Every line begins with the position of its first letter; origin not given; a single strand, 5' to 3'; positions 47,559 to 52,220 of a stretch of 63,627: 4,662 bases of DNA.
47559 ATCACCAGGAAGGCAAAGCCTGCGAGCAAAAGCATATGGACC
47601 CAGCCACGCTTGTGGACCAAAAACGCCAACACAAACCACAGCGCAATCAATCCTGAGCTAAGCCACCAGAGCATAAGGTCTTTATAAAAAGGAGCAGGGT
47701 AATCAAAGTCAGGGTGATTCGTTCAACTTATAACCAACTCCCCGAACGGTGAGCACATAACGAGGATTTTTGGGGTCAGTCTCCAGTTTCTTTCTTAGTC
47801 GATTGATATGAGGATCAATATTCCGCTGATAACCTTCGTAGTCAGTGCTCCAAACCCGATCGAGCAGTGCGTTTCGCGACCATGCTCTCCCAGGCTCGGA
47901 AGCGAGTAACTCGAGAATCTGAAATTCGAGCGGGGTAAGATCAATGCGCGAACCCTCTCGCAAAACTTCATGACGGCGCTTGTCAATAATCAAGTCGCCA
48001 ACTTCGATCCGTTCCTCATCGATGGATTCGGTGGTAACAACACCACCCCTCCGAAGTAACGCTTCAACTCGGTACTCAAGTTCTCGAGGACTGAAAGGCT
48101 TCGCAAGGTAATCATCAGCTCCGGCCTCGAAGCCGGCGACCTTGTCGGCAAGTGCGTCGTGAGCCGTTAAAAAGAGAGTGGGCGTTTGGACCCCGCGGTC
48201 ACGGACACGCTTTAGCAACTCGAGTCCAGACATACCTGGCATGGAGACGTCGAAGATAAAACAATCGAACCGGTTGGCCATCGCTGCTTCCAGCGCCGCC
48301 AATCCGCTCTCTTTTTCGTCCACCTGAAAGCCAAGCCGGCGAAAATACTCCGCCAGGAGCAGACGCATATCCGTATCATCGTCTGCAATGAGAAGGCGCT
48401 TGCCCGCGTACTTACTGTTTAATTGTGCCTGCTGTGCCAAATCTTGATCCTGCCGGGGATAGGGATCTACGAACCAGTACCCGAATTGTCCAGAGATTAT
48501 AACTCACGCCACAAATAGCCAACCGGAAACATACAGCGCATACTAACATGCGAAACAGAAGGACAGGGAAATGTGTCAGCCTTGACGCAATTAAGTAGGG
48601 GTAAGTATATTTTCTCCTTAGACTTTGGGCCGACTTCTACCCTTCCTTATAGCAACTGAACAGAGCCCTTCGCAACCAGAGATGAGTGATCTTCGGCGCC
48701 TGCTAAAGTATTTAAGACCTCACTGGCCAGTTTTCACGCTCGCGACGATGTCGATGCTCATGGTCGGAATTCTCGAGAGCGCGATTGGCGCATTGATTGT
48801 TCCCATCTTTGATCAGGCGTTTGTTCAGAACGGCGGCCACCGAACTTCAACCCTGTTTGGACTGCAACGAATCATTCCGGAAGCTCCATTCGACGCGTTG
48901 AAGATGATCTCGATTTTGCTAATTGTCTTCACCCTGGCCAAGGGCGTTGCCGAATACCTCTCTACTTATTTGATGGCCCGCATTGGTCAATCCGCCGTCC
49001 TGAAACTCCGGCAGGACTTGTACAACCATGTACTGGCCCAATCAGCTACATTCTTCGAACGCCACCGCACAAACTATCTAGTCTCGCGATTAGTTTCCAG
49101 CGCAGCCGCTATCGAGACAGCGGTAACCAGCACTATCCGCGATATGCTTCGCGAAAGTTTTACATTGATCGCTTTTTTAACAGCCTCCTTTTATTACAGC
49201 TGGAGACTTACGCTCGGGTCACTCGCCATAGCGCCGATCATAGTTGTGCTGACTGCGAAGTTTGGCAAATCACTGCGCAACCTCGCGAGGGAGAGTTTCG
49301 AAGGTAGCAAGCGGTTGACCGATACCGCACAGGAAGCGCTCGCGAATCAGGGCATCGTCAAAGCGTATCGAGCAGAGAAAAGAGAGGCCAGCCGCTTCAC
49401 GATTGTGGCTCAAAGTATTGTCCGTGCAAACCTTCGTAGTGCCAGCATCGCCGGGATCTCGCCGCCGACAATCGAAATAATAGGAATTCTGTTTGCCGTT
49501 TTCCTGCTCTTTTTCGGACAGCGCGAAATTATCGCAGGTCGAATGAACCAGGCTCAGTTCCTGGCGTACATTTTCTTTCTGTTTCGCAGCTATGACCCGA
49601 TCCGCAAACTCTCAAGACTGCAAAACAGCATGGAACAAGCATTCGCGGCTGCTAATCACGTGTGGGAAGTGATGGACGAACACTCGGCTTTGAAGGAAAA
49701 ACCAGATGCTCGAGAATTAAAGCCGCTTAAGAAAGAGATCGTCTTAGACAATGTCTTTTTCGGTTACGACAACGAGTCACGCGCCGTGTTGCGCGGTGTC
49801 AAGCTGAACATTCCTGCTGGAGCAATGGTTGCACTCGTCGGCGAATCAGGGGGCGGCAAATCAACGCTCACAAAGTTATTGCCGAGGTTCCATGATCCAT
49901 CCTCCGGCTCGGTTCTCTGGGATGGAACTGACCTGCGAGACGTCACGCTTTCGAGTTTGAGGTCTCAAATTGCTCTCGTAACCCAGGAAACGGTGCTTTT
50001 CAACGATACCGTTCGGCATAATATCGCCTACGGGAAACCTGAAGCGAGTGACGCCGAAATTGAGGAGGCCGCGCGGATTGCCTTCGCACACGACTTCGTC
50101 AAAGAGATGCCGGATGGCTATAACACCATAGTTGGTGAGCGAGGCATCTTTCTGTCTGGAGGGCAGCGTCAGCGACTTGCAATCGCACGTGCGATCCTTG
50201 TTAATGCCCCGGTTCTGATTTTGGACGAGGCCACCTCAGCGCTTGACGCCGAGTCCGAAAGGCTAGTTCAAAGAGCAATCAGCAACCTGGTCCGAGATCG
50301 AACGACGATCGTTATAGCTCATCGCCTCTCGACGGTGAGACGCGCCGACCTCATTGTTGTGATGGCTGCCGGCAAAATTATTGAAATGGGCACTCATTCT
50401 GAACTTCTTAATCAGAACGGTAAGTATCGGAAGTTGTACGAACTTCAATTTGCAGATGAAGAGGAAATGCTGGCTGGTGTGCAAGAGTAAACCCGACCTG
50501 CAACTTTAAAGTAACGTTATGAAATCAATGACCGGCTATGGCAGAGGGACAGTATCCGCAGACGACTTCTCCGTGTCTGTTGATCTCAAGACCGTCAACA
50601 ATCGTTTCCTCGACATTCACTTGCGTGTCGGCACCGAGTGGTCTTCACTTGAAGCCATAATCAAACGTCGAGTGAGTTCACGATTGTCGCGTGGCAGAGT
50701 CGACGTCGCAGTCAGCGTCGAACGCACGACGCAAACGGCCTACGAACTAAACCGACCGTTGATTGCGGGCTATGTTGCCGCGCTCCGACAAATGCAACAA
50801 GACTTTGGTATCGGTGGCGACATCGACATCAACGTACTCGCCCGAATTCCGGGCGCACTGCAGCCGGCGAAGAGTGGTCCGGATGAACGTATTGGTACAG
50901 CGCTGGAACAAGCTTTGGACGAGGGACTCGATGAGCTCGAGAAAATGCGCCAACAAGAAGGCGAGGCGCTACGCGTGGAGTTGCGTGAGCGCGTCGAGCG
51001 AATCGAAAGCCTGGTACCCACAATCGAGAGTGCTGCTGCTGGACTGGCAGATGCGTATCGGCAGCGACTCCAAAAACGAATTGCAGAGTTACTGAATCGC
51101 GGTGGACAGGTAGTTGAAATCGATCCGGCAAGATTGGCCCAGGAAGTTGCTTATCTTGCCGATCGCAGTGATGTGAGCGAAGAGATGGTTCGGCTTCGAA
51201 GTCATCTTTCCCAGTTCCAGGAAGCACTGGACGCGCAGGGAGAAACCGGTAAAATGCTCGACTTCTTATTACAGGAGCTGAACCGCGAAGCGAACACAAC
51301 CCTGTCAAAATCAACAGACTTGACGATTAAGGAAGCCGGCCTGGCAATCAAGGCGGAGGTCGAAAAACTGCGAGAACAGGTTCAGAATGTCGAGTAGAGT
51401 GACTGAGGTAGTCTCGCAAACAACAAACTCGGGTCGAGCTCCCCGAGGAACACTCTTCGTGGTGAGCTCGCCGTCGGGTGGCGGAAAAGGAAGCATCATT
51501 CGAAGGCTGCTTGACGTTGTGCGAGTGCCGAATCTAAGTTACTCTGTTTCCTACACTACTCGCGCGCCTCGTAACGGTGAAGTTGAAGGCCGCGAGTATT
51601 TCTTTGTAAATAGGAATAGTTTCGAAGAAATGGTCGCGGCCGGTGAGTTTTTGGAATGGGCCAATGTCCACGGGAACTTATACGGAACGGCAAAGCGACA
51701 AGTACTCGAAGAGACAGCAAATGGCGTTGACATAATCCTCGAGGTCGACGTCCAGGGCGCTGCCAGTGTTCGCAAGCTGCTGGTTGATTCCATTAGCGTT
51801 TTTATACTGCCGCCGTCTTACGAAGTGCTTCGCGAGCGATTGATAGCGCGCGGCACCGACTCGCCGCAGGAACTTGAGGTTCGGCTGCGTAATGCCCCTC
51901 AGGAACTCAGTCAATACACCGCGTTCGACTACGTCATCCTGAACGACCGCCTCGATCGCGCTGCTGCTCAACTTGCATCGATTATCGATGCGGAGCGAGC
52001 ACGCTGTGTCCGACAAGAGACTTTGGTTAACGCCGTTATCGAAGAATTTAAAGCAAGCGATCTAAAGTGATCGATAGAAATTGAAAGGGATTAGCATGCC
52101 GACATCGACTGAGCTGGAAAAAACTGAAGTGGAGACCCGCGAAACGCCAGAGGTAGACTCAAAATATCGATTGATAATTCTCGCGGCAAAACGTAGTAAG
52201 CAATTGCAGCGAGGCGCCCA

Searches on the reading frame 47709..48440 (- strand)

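Call 77: search_protein_families(library=pfam, proteins=[window:47709-48440:-], max_evalue=0.001)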
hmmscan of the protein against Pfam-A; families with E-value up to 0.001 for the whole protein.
window:47709-48440:- (243 aa): 2 families
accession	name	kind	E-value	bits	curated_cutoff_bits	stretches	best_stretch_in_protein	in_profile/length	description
PF00072.30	Response_reg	-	5.3e-30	104.3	30.2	1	17-125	2-110/111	Response regulator receiver domain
PF00486.34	Trans_reg_C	-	1.8e-27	95.6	26.2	1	164-239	2-77/77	Transcriptional regulatory protein, C terminal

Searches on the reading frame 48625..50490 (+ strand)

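Call 77: search_protein_families(library=pfam, proteins=[window:48625-50490:+], max_evalue=0.001)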
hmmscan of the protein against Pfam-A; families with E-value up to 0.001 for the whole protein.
window:48625-50490:+ (621 aa): 5 families
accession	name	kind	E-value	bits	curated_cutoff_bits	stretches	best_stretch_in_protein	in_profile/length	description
PF00664.28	ABC_membrane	-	1e-43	150.5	28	1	39-318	3-266/274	ABC transporter transmembrane region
PF00005.33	ABC_tran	-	4.3e-32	112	25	1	389-538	1-137/137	ABC transporter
PF02463.25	SMC_N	-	6.6e-07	29.4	40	1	324-580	135-211/220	RecF/RecN/SMC N terminal domain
PF13401.12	AAA_22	-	0.00037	21.2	27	0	401-555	7-110/130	AAA domain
PF20703.3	nSTAND1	-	0.00059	20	27.1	0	376-436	14-72/379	Novel STAND NTPase 1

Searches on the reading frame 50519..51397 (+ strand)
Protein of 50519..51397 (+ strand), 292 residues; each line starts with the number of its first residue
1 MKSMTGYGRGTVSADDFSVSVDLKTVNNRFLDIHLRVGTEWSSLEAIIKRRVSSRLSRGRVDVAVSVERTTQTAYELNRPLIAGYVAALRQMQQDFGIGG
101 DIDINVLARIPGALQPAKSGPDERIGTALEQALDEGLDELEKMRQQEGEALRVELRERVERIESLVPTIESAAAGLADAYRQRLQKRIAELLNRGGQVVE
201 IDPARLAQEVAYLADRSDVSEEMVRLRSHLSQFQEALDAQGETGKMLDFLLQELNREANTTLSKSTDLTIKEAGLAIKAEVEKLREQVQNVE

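Call 77: search_protein_families(library=pfam, proteins=[window:50519-51397:+], max_evalue=0.001)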
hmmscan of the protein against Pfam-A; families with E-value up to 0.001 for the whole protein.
window:50519-51397:+ (292 aa): 2 families
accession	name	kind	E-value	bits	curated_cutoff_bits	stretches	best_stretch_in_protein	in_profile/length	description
PF03755.18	YicC-like_N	-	1.5e-42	146.1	25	1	1-152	1-155/156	Endoribonuclease YicC-like, N-terminal region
PF08340.16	YicC-like_C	-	1.4e-41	141.8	27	1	170-292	2-120/120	Endoribonuclease YicC-like, C-terminal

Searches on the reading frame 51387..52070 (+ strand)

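Call 77: search_protein_families(library=pfam, proteins=[window:51387-52070:+], max_evalue=0.001)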
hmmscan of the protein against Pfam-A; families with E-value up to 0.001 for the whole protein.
window:51387-52070:+ (227 aa): 1 family
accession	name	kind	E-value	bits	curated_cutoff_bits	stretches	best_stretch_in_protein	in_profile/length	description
PF00625.27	Guanylate_kin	-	1.1e-48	165.8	25.2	1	22-202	3-181/182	Guanylate kinase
